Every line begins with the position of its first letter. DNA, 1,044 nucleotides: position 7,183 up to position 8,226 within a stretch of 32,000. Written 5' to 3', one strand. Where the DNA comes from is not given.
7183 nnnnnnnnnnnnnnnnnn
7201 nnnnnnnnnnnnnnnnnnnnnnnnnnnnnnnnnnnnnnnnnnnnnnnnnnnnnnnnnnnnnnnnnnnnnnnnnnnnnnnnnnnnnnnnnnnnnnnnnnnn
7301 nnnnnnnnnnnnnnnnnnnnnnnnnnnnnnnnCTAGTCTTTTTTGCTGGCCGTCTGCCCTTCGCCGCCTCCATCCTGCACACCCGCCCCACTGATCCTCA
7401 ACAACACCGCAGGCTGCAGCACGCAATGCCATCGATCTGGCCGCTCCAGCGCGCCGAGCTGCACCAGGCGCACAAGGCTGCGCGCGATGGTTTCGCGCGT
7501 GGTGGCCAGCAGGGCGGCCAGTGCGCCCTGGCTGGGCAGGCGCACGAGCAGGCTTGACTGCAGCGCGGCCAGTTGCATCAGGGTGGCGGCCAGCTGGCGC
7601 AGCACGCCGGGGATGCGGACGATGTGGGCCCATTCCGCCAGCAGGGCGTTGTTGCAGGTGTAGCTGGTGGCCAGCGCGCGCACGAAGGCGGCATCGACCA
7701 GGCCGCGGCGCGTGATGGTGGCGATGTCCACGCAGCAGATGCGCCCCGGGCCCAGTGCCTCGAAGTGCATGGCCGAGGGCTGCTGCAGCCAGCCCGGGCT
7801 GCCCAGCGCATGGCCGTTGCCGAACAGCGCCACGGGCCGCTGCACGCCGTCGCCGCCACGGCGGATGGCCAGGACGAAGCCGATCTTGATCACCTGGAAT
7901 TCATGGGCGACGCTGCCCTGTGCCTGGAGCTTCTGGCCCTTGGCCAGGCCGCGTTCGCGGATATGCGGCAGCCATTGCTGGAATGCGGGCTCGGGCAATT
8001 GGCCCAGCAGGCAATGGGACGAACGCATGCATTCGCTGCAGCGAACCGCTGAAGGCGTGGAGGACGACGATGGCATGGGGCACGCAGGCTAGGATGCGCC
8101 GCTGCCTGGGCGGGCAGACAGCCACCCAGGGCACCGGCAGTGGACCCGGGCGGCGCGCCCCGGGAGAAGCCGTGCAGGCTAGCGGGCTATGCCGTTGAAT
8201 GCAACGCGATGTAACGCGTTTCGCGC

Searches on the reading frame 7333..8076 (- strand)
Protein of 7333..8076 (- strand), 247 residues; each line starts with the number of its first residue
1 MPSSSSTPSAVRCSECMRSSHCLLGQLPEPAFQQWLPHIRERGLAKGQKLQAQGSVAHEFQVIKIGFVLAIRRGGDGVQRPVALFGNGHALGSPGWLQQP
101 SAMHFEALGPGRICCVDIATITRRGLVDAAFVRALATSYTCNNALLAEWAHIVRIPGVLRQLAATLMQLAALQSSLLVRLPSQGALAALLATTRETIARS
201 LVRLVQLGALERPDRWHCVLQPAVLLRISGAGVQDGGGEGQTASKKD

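Call 3: search_protein_families(library=pfam, proteins=[window:7333-8076:-], max_evalue=0.01)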
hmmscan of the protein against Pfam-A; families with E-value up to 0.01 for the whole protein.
window:7333-8076:- (247 aa): 3 families
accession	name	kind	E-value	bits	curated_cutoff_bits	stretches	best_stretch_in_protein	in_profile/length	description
PF13545.12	HTH_Crp_2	-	3.2e-07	30.7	27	1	161-227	2-69/70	Crp-like helix-turn-helix domain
PF00027.35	cNMP_binding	-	8.7e-06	26.1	27.5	1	44-118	4-79/89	Cyclic nucleotide-binding domain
PF00392.27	GntR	-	3.8e-05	23.7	27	1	179-214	23-58/64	Bacterial regulatory proteins, gntR family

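Call 4: search_protein_families(library=ncbifam, proteins=[window:7333-8076:-], max_evalue=0.01)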
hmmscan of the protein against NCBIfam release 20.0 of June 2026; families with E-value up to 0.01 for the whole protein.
window:7333-8076:- (247 aa): 2 families
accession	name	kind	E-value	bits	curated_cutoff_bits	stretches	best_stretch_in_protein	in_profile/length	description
NF053664.1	TransRegPtrACyano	equivalog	2.7e-05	23.6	300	1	82-220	52-190/196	Crp/Fnr family transcriptional regulator PtrA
TIGR03337.1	phnR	equivalog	0.0057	16.4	296.75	0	178-223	23-68/231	phosphonate utilization transcriptional regulator PhnR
